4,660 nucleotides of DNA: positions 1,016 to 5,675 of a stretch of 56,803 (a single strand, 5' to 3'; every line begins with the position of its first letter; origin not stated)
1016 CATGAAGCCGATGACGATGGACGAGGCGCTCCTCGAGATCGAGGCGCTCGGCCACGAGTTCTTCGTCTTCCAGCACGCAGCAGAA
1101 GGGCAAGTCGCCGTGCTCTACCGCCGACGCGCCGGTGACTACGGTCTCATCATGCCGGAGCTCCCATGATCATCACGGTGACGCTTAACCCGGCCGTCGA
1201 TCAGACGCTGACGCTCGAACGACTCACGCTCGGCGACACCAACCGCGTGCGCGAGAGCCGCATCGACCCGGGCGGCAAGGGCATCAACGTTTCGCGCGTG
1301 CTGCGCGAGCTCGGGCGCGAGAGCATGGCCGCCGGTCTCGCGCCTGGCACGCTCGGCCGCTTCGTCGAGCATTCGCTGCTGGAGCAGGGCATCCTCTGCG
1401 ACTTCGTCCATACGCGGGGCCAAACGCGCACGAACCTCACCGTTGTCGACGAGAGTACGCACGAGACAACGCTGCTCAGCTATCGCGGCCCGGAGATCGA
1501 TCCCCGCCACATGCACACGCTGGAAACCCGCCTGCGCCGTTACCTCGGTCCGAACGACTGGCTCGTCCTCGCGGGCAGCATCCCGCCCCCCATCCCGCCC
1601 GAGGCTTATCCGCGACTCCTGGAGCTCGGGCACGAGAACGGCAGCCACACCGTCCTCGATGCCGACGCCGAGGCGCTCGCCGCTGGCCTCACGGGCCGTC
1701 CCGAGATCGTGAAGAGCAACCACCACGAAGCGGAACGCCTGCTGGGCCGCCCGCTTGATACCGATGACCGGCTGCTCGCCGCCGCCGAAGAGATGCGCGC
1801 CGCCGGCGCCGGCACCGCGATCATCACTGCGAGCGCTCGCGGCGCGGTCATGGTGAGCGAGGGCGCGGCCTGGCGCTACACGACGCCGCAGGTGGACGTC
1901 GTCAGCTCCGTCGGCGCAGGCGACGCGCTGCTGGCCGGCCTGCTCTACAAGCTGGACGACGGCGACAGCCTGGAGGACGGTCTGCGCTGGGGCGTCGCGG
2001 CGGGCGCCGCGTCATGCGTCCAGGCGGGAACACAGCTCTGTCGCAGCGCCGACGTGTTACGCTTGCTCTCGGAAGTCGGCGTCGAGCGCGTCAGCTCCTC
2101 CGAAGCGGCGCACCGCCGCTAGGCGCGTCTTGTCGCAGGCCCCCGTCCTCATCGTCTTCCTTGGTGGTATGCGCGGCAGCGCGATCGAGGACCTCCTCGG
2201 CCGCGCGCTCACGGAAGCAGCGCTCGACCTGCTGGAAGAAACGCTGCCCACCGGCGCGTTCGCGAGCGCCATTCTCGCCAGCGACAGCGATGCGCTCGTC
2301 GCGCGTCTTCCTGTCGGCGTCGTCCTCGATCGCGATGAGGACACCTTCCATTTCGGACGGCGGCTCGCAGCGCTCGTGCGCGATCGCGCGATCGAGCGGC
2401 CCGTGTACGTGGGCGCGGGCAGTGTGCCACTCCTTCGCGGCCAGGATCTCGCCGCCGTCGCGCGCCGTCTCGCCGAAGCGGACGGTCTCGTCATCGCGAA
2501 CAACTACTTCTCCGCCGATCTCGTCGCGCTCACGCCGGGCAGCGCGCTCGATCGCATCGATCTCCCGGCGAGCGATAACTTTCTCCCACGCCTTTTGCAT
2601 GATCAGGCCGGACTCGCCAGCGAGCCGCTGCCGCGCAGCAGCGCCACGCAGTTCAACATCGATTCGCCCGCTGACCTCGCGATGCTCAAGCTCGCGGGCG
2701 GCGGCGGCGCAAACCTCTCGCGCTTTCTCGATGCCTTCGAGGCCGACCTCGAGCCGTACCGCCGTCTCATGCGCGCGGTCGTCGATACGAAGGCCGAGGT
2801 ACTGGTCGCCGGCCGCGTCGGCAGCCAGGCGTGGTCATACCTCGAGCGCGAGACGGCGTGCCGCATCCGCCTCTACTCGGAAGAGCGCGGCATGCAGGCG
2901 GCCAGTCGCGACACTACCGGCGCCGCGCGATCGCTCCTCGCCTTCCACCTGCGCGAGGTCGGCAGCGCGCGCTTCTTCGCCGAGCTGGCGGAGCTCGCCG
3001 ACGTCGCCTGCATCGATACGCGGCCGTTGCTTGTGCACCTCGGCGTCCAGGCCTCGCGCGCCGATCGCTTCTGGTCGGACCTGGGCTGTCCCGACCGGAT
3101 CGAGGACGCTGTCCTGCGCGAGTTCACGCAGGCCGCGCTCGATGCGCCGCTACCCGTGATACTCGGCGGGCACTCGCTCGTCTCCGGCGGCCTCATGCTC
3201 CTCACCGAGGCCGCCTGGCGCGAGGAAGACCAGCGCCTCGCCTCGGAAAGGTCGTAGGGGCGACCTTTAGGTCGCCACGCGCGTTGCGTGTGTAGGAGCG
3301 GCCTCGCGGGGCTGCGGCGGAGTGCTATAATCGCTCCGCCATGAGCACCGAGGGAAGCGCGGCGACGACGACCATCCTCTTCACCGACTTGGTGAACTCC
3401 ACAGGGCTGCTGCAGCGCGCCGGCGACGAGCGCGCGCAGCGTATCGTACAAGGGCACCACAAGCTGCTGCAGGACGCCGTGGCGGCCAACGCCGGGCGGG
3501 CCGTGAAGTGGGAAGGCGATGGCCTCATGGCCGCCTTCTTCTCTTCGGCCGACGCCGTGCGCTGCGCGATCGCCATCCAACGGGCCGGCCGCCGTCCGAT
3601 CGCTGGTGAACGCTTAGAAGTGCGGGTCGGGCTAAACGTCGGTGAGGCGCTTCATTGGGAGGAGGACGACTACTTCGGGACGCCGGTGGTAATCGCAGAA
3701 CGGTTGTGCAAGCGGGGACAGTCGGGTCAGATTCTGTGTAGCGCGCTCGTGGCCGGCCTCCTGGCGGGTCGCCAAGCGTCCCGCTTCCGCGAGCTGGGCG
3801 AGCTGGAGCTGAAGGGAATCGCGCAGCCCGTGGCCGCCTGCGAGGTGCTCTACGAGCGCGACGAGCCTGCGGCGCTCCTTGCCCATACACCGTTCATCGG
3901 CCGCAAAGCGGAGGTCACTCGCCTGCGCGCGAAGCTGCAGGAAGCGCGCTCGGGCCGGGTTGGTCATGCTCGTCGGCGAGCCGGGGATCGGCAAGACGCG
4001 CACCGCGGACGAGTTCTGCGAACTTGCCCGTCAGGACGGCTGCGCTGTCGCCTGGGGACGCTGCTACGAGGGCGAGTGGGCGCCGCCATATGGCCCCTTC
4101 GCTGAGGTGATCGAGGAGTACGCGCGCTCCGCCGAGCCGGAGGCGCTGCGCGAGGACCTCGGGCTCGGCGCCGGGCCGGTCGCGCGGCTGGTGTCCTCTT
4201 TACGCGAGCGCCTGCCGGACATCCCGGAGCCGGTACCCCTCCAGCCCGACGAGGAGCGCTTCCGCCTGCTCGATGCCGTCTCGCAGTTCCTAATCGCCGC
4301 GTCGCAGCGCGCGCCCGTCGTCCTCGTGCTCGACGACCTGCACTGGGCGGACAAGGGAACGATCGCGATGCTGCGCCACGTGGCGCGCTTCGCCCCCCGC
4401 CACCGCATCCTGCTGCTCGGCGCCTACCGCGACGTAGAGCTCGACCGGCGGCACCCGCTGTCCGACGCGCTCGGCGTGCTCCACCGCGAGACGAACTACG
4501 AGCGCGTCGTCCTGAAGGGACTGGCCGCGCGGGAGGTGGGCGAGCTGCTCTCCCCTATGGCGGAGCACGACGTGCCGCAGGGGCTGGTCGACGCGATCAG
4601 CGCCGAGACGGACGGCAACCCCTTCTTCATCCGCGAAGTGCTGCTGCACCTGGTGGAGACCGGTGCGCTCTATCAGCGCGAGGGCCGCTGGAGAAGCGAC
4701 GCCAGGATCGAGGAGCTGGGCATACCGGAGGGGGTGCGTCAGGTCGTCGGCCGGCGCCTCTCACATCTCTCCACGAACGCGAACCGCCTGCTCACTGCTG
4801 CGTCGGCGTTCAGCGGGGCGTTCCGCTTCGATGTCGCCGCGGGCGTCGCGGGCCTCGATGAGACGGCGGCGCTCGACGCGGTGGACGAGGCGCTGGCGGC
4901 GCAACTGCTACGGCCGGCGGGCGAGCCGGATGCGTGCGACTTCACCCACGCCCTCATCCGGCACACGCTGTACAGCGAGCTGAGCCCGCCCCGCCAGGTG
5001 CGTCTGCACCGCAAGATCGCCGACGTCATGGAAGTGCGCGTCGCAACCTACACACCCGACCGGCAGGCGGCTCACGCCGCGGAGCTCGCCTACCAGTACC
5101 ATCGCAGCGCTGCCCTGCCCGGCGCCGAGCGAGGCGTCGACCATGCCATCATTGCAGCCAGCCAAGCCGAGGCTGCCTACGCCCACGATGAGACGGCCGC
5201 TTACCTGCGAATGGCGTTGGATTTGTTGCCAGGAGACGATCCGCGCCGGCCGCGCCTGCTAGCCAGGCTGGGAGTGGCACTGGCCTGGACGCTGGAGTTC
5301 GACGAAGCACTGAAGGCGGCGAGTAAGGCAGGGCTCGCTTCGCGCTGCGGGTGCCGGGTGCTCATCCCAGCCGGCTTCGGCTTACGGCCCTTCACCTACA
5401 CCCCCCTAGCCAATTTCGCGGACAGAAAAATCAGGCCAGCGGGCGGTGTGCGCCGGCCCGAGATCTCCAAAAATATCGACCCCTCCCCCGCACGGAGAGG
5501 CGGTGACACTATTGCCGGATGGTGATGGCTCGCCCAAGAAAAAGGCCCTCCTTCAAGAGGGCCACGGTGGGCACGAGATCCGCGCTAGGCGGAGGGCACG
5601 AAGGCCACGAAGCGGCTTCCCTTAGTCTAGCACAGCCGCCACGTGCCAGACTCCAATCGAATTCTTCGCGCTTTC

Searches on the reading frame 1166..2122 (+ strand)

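Call 29: search_protein_families(library=pfam, proteins=[window:1166-2122:+], max_evalue=0.001)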
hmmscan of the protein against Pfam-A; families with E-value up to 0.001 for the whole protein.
window:1166-2122:+ (318 aa): 2 families
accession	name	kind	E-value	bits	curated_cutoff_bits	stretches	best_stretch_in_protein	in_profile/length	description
PF00294.29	PfkB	-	3.9e-51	174.6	25.8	1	6-293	2-299/302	pfkB family carbohydrate kinase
PF08543.17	Phos_pyr_kin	-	1.9e-06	27.9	27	1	159-276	100-224/246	Phosphomethylpyrimidine kinase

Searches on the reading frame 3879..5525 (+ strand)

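Call 29: search_protein_families(library=pfam, proteins=[window:3879-5525:+], max_evalue=0.001)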
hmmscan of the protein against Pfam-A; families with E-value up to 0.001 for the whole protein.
window:3879-5525:+ (548 aa): 2 families
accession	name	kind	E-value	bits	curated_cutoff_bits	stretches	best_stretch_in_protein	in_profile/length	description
PF13191.12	AAA_16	-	9.1e-25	88.5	32.6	1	23-179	21-166/167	AAA ATPase domain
PF13401.12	AAA_22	-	4.6e-07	30.6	27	1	25-174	4-113/130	AAA domain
